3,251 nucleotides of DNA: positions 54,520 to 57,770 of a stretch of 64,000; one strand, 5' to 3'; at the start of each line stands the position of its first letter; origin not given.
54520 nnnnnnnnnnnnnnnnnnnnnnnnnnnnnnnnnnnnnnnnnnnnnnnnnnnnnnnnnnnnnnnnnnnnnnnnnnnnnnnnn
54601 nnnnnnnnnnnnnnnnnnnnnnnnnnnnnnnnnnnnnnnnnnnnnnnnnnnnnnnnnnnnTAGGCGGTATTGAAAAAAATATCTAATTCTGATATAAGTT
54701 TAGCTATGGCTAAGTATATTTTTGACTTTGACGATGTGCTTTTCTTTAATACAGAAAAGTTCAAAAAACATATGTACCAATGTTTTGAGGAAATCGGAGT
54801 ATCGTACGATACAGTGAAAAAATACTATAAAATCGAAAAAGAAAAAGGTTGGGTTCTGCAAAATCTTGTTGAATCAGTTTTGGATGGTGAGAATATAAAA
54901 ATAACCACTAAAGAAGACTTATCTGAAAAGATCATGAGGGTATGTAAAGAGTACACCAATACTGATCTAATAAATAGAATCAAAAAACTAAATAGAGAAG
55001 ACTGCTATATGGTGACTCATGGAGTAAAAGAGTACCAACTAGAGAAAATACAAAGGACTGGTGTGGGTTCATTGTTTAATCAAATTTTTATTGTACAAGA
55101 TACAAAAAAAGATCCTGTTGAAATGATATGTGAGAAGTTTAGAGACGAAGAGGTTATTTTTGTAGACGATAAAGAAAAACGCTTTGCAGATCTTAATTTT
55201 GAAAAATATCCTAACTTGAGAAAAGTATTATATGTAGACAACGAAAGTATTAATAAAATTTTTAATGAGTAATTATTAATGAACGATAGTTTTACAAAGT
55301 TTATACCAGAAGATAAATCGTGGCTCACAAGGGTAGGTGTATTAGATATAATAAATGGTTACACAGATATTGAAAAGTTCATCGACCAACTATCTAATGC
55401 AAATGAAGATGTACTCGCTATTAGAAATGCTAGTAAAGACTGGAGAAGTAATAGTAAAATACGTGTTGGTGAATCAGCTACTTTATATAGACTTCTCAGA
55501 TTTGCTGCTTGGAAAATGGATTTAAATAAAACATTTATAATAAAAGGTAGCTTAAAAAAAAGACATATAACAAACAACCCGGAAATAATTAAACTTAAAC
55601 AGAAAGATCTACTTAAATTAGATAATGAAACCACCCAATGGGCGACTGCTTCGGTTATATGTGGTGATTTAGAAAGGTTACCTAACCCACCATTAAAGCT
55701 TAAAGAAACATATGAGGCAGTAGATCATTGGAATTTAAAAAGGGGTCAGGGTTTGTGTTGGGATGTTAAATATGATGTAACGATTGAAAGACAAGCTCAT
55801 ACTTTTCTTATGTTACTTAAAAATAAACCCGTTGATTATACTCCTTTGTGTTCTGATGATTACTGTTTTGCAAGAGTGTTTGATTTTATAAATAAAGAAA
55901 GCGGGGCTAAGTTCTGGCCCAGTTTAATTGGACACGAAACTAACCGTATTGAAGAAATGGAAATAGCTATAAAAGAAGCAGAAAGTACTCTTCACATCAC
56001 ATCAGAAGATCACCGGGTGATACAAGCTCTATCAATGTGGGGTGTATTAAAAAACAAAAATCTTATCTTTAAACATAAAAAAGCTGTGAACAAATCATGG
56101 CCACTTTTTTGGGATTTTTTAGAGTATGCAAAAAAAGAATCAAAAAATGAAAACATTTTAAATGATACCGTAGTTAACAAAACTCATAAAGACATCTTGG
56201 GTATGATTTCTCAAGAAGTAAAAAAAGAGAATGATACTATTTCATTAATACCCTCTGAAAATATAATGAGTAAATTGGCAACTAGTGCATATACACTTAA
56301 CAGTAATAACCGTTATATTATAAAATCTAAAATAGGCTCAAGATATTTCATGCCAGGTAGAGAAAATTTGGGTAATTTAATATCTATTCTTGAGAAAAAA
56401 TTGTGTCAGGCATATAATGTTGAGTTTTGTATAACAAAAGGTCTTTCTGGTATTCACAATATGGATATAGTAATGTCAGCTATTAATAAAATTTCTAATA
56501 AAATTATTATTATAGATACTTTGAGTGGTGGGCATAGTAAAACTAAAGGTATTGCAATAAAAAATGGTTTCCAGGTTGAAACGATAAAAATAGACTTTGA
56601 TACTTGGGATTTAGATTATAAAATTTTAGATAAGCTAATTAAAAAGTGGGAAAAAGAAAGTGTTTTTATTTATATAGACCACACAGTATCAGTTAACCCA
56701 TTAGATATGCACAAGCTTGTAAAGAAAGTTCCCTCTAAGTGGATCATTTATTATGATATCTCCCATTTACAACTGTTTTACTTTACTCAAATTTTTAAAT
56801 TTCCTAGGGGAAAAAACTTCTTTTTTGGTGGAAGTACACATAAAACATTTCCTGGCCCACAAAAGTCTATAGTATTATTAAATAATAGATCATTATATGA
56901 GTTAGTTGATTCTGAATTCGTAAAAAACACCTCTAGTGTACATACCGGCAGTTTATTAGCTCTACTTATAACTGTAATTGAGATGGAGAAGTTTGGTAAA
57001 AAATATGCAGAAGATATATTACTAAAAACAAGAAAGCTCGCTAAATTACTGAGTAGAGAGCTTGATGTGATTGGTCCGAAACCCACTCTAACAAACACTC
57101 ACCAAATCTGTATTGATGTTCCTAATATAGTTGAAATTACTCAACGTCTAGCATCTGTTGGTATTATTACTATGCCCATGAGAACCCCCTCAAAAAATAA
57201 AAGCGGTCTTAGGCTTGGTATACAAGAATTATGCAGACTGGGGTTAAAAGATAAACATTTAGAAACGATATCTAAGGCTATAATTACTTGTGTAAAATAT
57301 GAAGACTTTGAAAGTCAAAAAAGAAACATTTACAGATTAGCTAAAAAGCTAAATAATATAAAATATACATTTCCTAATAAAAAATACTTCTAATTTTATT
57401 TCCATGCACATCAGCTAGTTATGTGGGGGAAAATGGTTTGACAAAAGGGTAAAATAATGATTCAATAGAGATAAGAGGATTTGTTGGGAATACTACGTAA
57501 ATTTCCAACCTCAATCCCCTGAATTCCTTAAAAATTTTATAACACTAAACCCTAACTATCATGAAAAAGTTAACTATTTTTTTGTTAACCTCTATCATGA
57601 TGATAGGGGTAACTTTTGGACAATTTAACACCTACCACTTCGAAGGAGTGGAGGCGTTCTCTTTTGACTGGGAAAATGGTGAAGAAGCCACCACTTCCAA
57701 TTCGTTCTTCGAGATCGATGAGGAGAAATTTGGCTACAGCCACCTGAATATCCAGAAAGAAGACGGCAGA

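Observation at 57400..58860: Bacteroidota-style T9SS C-terminal sorting domain on a GC-richer gene in a genome showing no T9SS context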

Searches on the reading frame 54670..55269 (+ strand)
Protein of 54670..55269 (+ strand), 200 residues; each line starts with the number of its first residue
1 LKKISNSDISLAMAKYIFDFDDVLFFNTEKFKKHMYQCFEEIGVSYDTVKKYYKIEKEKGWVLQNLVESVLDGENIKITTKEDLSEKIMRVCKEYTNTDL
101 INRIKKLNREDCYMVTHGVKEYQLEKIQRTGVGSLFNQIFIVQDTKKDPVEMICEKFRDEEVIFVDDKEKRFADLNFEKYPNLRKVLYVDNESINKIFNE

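Call 3: search_protein_families(library=pfam, proteins=[window:54670-55269:+], max_evalue=0.1)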
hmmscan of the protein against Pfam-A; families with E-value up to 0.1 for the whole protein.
window:54670-55269:+ (200 aa): 5 families
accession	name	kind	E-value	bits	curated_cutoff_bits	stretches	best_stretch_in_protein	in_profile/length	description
PF13419.12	HAD_2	-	0.00056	20.5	23.8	1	16-169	1-162/178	Haloacid dehalogenase-like hydrolase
PF00702.32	Hydrolase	-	0.00081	20.3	26.4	1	17-168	5-180/191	haloacid dehalogenase-like hydrolase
PF16201.10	NopRA1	-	0.018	15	29.6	1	53-104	121-173/199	Nucleolar pre-ribosomal-associated protein 1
PF05698.19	Trigger_C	-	0.036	14.6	22.7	0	25-60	110-145/162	Bacterial trigger factor protein (TF) C-terminus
PF07890.17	Rrp15p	-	0.083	13.6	27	0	98-150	56-109/140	Rrp15p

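Call 4: search_protein_families(library=ncbifam, proteins=[window:54670-55269:+], max_evalue=0.1)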
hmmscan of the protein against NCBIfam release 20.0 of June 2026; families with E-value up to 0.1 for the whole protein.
window:54670-55269:+ (200 aa): 4 families
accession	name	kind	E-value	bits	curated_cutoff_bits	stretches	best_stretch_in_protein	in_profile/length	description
TIGR02253.1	CTE7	subfamily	5.4e-05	23.1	169.75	1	18-146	7-147/221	TIGR02253 family HAD-type hydrolase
TIGR02254.1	YjjG_YfnB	equivalog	0.00037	20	159.9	1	18-146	6-149/223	YjjG family noncanonical pyrimidine nucleotidase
TIGR01549.1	HAD-SF-IA-v1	subfamily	0.0067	16.8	23.3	1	16-70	2-55/149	HAD-IA family hydrolase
NF052576.1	PymNtasePynAStpc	equivalog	0.012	15.3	350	1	98-150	105-157/229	pyrimidine 5'-nucleotidase PynA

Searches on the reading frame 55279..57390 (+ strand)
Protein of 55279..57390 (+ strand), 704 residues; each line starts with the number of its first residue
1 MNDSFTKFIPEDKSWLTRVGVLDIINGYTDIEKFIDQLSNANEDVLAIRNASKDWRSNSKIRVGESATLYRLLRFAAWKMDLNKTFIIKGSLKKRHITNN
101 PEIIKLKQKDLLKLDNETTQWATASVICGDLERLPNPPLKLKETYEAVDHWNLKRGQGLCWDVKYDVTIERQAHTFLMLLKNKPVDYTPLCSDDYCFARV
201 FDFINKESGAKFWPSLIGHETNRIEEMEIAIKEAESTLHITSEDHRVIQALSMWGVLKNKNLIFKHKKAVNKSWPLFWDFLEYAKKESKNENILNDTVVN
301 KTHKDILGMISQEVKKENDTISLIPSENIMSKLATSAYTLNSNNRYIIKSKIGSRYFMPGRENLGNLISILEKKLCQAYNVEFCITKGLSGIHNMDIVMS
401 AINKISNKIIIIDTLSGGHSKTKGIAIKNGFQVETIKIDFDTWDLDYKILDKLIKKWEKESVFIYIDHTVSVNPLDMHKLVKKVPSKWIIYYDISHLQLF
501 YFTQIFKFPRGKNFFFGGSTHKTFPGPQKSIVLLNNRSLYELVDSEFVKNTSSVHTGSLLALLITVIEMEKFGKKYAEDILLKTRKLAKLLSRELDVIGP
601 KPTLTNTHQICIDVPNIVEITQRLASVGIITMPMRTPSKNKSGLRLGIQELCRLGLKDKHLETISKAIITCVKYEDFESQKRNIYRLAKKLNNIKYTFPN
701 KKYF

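Call 3: search_protein_families(library=pfam, proteins=[window:55279-57390:+], max_evalue=0.1)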
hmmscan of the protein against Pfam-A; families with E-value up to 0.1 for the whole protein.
window:55279-57390:+ (704 aa): 2 families
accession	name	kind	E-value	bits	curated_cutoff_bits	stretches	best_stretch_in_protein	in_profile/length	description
PF00464.25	SHMT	-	8.7e-13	48.1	27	1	301-667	3-398/399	Serine hydroxymethyltransferase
PF00275.25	EPSP_synthase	-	0.0036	16.5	22.8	1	234-280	370-416/417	EPSP synthase (3-phosphoshikimate 1-carboxyvinyltransferase)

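Call 4: search_protein_families(library=ncbifam, proteins=[window:55279-57390:+], max_evalue=0.1)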
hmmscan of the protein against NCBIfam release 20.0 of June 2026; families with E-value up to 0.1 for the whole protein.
window:55279-57390:+ (704 aa): 5 families
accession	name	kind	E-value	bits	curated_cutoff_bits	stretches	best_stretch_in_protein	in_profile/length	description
NF000586.1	PRK00011.1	subfamily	6.8e-40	137.1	335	1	304-699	2-402/404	serine hydroxymethyltransferase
TIGR04506.1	F_threo_transal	equivalog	4.1e-33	115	650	1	306-699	6-409/609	fluorothreonine transaldolase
NF010094.0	PRK13580.1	equivalog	4.8e-09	35.4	735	1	407-682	169-455/496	glycine hydroxymethyltransferase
TIGR01356.1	aroA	equivalog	1.3e-07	30.9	287.25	1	236-283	364-411/415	3-phosphoshikimate 1-carboxyvinyltransferase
TIGR03588.1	PseC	equivalog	0.01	14.8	423.5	1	365-480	29-141/380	UDP-4-amino-4,6-dideoxy-N-acetyl-beta-L-altrosamine transaminase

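Call 22: find_related_loci(query=window:55279-57390:+, collection=genome_contigs, flank=10000)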
Query window:55279-57390:+ (704 aa) in genome_contigs; peptide patterns used: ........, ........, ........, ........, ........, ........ (x = any residue, [..] = any of these).
41 stretches matched a pattern; 3 encode a relative of the query (tblastn E <= 1e-3); 3 distinct loci.
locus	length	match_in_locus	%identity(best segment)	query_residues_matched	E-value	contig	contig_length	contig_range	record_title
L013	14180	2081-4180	74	3-703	0e+0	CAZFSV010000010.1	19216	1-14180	MAG TPA_asm: uncultured Candidatus Saccharibacteria bacterium isolate SRP300315_co1_20 genome assembly, contig: NODE_132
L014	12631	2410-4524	72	3-704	0e+0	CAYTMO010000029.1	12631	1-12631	MAG TPA_asm: uncultured Candidatus Saccharibacteria bacterium isolate binchicken_co398_50 genome assembly, contig: NODE_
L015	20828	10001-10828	50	6-281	7e-90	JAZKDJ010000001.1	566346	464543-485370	MAG: Patescibacteria group bacterium isolate DC_HB_01_SPN181219-bin044_1 DCHB01SPN_B044_1_000000000001, whole genome sho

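Call 92: search_protein_families(library=pfam, proteins=[L022:10001-11245:+], max_evalue=0.1)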
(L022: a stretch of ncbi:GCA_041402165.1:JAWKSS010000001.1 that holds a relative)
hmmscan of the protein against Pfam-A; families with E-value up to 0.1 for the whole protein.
L022:10001-11245:+ (415 aa): 2 families
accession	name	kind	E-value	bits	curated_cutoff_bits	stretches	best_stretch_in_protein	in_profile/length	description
PF18962.6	Por_Secre_tail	-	1.6e-06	28.8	27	1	354-407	1-61/75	Secretion system C-terminal sorting domain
PF07494.17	Reg_prop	-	0.079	13.7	20.4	0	250-268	5-23/24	Two component regulator propeller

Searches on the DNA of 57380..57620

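Call 97: search_rna_families(source=window, start=57380, end=57620, threshold=evalue, max_evalue=10)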
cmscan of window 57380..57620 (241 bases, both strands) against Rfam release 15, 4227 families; matches with E-value up to 10: 2.
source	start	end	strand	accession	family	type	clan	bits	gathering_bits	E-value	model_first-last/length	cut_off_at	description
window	57547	57611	-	RF00904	mir-392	Gene; miRNA;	-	23.5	62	0.019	1-75/75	no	mir-392 microRNA precursor family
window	57548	57609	-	RF03476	mir-7360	Gene; miRNA;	-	21.5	47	0.081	1-59/59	no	mir-7360 microRNA precursor family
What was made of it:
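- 57484..57508 (+): Leader hairpin: 8-bp stem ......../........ with a 9-nt loop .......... The loop consensus is C/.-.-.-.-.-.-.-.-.. There is no Rfam match (call 97).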
